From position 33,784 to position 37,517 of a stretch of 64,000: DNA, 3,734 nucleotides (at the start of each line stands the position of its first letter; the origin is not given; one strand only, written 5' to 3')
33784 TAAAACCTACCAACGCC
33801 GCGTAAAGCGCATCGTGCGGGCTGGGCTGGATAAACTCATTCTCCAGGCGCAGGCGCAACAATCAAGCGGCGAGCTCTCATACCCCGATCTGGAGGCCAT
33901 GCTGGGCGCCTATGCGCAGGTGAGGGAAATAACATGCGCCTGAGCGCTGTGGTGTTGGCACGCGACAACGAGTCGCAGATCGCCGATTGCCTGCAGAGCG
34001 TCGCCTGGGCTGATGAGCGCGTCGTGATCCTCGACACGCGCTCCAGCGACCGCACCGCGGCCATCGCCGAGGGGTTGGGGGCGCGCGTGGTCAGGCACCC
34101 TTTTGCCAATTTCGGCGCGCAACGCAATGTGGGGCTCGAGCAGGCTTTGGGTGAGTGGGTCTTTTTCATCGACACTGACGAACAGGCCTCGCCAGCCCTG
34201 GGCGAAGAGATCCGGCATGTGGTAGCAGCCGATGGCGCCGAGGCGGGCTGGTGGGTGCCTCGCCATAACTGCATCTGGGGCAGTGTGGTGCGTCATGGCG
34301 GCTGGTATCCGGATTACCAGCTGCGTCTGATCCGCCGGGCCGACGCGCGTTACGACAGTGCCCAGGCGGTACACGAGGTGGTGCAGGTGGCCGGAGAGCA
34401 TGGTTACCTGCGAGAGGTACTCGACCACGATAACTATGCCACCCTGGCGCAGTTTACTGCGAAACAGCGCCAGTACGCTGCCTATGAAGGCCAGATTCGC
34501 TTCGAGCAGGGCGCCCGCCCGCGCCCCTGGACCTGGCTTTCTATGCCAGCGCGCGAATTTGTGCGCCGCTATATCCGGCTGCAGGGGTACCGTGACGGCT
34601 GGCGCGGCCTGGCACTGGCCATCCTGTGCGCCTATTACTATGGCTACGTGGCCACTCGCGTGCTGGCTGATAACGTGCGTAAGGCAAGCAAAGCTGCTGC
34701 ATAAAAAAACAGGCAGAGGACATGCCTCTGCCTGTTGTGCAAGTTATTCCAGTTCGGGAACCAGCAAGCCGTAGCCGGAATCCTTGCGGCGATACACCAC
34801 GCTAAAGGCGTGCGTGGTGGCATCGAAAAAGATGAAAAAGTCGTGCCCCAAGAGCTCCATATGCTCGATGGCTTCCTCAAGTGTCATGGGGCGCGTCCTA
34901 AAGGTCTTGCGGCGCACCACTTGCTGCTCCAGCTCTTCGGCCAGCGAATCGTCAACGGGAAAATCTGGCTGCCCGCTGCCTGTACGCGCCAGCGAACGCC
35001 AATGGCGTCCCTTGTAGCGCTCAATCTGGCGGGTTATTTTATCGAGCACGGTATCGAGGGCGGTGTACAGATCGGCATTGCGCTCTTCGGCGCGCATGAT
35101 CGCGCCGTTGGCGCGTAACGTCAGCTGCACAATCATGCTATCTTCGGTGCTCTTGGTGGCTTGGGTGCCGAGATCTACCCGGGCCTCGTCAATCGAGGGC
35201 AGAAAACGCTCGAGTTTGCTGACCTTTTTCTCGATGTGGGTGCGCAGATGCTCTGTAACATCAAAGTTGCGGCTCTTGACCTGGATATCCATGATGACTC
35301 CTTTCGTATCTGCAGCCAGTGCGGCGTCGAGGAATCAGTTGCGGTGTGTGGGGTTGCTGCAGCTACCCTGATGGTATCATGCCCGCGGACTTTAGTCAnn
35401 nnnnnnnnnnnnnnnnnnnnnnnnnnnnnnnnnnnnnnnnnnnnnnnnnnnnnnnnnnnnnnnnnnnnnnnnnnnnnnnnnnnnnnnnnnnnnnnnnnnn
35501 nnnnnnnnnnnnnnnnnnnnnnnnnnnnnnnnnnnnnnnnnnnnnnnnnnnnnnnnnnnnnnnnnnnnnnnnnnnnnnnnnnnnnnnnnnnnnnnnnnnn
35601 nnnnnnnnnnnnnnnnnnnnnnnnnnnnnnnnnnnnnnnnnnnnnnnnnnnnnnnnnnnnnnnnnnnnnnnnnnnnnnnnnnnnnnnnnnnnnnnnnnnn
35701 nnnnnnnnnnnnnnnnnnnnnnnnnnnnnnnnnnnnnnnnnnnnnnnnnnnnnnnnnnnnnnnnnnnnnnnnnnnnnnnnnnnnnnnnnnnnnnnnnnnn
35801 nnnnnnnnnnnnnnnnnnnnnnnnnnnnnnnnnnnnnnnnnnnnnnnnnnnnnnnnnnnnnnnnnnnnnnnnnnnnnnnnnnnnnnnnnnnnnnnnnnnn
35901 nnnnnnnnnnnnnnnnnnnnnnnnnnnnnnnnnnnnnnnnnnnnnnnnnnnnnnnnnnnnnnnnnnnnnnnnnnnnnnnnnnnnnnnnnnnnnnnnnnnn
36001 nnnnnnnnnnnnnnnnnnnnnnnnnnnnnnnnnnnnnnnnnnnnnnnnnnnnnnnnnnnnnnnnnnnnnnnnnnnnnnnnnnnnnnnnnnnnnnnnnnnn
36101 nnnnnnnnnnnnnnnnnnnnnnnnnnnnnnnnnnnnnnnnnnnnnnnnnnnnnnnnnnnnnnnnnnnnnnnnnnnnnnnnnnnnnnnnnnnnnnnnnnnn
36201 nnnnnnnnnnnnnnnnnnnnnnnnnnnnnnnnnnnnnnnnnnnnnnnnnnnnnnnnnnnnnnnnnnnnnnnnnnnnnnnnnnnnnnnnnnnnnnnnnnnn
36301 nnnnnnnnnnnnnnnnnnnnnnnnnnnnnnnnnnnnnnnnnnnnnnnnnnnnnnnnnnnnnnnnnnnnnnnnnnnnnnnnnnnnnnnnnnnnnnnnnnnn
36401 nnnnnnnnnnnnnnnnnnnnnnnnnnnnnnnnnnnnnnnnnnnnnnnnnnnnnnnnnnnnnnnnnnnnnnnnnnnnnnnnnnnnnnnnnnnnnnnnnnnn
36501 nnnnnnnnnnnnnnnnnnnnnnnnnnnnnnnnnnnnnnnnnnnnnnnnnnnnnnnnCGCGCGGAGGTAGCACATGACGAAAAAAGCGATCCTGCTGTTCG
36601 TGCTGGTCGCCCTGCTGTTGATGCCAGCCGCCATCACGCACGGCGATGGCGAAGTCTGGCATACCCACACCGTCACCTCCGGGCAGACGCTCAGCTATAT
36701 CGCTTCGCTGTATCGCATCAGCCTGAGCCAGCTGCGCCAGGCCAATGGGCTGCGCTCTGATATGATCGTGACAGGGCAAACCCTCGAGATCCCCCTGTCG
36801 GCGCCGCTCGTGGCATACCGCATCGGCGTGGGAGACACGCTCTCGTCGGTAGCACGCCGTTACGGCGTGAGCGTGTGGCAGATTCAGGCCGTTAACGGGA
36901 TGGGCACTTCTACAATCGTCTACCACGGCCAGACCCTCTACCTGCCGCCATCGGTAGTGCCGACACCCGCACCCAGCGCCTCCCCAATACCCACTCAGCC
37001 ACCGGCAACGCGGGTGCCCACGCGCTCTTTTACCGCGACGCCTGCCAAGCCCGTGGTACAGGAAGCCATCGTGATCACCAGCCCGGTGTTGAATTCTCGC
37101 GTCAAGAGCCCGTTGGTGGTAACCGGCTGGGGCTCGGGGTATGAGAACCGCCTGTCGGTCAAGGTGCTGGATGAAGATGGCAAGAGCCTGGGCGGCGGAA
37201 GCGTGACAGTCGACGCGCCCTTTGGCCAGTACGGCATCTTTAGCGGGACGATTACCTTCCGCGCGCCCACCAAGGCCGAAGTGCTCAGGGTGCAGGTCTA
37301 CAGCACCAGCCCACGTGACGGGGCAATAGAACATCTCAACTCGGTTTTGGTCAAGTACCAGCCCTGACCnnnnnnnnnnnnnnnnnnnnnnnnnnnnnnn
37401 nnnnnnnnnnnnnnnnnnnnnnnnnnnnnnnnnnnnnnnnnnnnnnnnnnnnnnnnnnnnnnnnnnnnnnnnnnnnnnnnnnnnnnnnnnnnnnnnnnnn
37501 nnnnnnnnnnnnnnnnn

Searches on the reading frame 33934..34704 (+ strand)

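Call 55: search_protein_families(library=pfam, proteins=[window:33934-34704:+], max_evalue=0.001)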
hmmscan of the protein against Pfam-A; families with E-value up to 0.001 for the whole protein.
window:33934-34704:+ (256 aa): 1 family
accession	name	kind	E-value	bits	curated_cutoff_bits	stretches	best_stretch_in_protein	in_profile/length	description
PF00535.33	Glycos_transf_2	-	6.1e-15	56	23.3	1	4-102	1-108/168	Glycosyl transferase family 2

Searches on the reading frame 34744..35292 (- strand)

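Call 44: search_protein_families(library=pfam, proteins=[window:34744-35292:-], max_evalue=0.001)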
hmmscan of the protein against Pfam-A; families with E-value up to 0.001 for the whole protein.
window:34744-35292:- (182 aa): 2 families
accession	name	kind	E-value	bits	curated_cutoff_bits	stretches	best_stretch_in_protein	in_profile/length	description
PF16321.10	Ribosom_S30AE_C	-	2e-25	88.7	25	1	121-176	2-57/57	Sigma 54 modulation/S30EA ribosomal protein C terminus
PF02482.25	Ribosomal_S30AE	-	2.4e-24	86.3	23.7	1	3-96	1-86/88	Sigma 54 modulation protein / S30EA ribosomal protein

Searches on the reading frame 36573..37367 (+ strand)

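Call 55: search_protein_families(library=pfam, proteins=[window:36573-37367:+], max_evalue=0.001)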
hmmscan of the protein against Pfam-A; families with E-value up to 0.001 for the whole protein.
window:36573-37367:+ (264 aa): 4 families
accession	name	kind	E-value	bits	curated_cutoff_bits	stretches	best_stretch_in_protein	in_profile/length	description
PF01476.26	LysM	-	3.3e-27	94.6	20.9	2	32-74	1-43/43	LysM domain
PF10648.15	Gmad2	-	5.2e-16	59.2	25.7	1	166-251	2-86/86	Immunoglobulin-like domain of bacterial spore germination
PF23473.1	LysM3_LYK4_5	-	5.4e-10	39.6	29.3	1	31-75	4-48/48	LYK4/5 LysM3 domain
PF23446.1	LysM1_NFP_LYK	-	0.00016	22.9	36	0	38-75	16-55/60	NFP/LYK LysM1 domain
